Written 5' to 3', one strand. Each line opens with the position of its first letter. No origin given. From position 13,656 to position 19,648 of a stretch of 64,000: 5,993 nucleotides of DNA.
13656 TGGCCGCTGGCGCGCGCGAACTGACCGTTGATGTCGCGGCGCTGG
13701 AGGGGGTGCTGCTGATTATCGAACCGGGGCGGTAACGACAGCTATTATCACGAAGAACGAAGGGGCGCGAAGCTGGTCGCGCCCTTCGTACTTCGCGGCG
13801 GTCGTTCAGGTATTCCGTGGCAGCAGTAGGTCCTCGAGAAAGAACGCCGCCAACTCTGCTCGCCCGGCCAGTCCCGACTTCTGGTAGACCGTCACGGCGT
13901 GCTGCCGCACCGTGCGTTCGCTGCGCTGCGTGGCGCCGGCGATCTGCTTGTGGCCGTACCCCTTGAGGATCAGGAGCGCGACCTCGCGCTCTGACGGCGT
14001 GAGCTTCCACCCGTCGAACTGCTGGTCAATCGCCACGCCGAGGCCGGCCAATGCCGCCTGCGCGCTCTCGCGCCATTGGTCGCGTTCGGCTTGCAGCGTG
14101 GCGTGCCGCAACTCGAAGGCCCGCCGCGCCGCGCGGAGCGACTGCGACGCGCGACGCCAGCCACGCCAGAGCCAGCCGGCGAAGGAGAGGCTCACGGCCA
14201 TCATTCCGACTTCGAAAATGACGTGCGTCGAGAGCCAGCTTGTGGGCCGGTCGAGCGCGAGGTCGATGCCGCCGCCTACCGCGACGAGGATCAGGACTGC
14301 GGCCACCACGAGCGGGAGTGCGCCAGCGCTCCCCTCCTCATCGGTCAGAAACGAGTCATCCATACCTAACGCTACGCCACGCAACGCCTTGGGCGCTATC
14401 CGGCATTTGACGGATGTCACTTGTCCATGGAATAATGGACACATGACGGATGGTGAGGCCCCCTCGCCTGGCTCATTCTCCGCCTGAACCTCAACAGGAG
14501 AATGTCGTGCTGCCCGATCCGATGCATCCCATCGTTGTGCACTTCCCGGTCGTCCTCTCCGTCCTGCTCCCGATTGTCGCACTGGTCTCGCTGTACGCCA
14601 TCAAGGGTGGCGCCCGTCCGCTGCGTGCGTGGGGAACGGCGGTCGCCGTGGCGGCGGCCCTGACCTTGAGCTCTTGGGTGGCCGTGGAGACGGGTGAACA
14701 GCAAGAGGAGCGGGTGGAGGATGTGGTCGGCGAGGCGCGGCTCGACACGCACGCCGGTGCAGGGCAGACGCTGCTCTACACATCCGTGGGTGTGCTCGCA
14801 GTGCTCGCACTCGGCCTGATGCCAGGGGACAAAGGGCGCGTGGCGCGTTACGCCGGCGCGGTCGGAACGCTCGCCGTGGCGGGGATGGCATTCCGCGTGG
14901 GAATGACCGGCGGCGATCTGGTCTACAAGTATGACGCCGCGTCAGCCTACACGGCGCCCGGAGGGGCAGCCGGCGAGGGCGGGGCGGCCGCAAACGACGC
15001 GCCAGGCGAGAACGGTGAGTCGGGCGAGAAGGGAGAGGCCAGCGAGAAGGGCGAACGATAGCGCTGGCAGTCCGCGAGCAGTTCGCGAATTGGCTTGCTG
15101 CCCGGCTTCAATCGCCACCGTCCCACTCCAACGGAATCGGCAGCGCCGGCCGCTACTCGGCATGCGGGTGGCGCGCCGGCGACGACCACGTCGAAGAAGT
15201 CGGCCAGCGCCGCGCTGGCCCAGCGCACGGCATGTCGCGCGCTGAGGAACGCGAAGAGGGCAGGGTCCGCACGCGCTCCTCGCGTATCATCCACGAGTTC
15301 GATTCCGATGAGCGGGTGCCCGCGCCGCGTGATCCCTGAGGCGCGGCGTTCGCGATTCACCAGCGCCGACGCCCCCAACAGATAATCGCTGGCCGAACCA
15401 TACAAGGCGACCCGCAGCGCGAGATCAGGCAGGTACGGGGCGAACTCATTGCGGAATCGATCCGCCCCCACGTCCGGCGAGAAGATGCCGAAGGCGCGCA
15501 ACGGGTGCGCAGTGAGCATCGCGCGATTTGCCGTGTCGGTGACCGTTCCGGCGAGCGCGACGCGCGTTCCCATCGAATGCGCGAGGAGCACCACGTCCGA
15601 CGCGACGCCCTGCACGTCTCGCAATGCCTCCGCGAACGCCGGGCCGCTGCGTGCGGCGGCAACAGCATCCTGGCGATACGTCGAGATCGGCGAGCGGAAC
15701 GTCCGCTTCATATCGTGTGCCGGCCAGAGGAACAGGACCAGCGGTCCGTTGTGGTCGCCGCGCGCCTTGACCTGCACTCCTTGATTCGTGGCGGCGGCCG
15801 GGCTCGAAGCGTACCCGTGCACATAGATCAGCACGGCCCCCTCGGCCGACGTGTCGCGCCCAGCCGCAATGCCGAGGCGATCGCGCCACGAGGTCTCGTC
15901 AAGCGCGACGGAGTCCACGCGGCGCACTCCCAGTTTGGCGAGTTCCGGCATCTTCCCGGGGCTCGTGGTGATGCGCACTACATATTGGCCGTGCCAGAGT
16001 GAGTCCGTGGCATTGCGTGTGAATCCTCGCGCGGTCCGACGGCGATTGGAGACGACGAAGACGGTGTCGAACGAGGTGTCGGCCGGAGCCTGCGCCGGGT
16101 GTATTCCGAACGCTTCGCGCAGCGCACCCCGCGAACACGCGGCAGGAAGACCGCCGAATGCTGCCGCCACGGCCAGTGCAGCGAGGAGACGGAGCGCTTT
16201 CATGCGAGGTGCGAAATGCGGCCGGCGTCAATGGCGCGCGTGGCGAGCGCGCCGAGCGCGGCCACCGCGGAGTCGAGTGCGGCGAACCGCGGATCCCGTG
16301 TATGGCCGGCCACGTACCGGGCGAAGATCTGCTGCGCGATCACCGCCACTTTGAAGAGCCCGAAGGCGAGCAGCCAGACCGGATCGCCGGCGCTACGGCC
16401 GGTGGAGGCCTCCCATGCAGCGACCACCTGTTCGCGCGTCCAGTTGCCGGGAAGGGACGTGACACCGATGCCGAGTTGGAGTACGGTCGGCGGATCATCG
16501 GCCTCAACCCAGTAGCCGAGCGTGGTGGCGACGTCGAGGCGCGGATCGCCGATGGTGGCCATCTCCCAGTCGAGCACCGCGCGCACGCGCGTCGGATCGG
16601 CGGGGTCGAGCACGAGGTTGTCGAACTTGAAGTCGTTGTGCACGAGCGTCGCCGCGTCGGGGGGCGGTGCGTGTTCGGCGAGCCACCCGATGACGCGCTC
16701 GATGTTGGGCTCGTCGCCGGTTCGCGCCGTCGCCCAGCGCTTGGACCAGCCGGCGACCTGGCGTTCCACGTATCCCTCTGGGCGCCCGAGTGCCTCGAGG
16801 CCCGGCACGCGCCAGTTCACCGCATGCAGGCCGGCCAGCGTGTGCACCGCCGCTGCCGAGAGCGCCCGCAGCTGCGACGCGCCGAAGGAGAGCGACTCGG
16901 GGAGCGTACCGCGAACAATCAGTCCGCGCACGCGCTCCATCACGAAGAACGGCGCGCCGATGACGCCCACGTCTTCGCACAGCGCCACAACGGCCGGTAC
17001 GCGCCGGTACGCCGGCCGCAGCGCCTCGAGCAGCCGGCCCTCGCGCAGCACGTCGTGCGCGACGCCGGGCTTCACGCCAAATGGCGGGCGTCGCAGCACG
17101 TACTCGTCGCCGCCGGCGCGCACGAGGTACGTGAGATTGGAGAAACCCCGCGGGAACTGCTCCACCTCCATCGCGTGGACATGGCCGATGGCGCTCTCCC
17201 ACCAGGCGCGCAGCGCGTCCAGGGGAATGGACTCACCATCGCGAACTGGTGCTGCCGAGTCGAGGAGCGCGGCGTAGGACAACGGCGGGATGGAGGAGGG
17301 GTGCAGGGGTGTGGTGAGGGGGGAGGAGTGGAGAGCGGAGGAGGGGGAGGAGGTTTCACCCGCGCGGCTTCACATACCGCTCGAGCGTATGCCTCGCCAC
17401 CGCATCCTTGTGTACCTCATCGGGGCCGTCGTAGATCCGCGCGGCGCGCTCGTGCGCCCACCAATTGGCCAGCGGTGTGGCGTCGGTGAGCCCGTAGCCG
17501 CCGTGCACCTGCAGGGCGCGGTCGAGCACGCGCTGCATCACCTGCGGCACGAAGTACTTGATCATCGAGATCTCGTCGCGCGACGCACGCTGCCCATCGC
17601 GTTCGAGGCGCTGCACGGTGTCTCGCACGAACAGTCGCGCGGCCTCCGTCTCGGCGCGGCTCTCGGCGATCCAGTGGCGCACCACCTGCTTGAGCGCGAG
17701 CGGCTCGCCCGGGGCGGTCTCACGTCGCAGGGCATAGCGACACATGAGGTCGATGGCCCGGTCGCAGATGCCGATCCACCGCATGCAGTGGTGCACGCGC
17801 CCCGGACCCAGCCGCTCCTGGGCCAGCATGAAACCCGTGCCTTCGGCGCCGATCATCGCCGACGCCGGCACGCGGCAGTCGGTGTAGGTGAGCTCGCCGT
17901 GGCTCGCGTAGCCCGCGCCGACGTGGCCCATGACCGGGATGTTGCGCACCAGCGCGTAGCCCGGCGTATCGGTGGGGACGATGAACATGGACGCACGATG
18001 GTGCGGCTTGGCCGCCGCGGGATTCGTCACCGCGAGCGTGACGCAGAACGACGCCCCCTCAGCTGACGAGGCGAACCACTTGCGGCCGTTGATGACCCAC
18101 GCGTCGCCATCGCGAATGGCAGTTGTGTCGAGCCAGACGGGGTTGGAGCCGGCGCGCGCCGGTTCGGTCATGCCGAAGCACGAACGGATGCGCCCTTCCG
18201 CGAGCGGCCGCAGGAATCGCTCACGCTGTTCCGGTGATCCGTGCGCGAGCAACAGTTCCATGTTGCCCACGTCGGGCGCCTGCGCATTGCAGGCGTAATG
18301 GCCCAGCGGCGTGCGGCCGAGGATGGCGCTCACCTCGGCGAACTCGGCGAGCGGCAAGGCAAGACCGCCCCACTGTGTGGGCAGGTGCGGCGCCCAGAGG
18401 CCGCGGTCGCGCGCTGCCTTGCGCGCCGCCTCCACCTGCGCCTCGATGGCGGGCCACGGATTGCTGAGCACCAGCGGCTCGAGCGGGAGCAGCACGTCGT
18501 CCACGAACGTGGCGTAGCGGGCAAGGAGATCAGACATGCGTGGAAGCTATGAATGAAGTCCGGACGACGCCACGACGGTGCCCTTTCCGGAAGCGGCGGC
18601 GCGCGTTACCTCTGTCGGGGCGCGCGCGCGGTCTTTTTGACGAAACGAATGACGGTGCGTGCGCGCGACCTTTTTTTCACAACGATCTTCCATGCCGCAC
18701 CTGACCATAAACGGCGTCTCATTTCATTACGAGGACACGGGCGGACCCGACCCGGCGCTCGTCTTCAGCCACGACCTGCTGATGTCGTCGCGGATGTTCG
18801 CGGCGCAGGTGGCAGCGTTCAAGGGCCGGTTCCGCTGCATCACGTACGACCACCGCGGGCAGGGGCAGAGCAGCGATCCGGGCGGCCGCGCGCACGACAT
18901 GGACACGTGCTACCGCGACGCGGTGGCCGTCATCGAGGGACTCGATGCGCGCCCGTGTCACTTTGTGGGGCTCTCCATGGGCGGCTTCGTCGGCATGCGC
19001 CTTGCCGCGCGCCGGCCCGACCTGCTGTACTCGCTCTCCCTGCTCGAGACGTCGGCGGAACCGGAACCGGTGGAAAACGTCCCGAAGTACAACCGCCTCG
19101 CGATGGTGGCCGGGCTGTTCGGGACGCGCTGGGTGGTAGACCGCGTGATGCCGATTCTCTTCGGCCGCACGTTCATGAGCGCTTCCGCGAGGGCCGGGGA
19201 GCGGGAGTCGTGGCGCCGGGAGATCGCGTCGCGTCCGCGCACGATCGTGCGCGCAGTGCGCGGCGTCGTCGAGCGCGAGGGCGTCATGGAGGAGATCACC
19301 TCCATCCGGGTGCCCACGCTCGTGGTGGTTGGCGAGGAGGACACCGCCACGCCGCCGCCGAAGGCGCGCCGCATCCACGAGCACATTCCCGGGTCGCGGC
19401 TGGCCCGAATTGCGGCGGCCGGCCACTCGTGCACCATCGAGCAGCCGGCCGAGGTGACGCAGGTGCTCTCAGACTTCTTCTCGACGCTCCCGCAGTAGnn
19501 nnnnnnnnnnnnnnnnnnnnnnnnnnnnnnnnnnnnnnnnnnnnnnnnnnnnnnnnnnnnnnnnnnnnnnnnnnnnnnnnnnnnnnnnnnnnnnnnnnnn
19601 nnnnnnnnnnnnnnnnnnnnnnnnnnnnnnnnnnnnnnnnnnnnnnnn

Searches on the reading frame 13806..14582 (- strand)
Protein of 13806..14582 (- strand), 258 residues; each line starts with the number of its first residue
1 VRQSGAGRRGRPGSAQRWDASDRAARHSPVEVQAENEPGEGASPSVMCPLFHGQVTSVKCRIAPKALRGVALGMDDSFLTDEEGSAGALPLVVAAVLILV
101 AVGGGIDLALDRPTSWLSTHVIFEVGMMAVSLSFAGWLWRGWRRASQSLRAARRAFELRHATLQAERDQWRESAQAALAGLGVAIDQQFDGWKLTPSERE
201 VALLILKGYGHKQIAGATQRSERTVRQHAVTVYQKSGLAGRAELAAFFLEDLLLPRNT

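Call 62: search_protein_families(library=pfam, proteins=[window:13806-14582:-], max_evalue=0.001)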
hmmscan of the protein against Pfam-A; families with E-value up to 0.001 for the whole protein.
window:13806-14582:- (258 aa): 2 families
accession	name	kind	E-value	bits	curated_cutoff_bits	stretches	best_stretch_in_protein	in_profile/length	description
PF00196.25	GerE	-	7.2e-08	32.4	23.5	1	194-246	3-55/57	Bacterial regulatory proteins, luxR family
PF08281.18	Sigma70_r4_2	-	0.00015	21.8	25.7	1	193-228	10-46/54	Sigma-70, region 4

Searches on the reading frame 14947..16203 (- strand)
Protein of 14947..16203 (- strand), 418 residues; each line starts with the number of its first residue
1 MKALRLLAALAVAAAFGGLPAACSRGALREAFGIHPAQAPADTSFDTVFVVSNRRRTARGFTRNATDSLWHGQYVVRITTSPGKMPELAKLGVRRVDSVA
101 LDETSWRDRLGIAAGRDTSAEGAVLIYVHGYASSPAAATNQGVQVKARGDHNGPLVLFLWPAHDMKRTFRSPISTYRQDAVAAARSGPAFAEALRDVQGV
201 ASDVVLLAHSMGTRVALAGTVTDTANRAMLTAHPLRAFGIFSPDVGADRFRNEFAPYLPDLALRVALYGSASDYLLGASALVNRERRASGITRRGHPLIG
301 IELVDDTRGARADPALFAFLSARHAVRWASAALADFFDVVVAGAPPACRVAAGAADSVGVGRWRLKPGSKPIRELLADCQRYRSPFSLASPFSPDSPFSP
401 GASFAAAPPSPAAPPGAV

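Call 62: search_protein_families(library=pfam, proteins=[window:14947-16203:-], max_evalue=0.001)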
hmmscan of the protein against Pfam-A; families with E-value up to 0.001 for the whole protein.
window:14947-16203:- (418 aa): 1 family
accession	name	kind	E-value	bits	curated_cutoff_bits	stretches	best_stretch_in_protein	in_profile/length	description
PF05990.18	DUF900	-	3.5e-17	63.1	20.5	1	118-285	15-176/232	Alpha/beta hydrolase of unknown function (DUF900)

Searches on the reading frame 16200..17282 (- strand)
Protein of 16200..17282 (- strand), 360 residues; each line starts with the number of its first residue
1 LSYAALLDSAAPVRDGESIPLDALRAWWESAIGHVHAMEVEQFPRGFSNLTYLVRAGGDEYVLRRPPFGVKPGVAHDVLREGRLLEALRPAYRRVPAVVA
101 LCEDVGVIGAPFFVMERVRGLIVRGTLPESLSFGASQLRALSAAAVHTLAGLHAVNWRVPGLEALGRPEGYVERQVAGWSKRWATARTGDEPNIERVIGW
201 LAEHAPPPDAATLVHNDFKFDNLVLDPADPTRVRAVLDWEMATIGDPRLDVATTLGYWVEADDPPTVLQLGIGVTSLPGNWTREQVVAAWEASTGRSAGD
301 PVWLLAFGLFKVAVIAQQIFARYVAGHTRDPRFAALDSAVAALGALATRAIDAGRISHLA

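Call 62: search_protein_families(library=pfam, proteins=[window:16200-17282:-], max_evalue=0.001)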
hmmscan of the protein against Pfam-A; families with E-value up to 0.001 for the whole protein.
window:16200-17282:- (360 aa): 1 family
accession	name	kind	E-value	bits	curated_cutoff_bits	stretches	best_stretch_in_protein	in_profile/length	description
PF01636.29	APH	-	5.1e-47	161.1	23.2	1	40-273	2-228/239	Phosphotransferase enzyme family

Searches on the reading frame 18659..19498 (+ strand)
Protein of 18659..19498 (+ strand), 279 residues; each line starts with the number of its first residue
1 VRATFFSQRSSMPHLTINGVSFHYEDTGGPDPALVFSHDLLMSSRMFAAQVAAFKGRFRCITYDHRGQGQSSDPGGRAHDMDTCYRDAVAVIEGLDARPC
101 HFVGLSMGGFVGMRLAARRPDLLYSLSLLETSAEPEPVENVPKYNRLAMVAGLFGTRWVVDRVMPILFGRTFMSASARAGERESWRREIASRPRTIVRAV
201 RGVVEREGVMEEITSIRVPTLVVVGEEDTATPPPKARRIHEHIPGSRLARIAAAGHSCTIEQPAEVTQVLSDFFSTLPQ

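Call 62: search_protein_families(library=pfam, proteins=[window:18659-19498:+], max_evalue=0.001)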
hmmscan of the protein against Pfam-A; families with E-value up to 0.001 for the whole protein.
window:18659-19498:+ (279 aa): 5 families
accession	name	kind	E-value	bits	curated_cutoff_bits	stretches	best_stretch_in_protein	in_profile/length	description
PF00561.26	Abhydrolase_1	-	7e-21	75.4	25.8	1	32-138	1-103/245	alpha/beta hydrolase fold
PF12697.13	Abhydrolase_6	-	1.1e-19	72.5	26.3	1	34-267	1-215/217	Alpha/beta hydrolase family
PF12146.15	Hydrolase_4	-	4.4e-19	69.2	27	1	30-262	3-238/239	Serine aminopeptidase, S33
PF08386.16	Abhydrolase_4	-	3.8e-05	24.2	21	1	217-276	34-93/103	TAP-like protein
PF03096.20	Ndr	-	4.3e-05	22.8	23.3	1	81-274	82-276/283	Ndr family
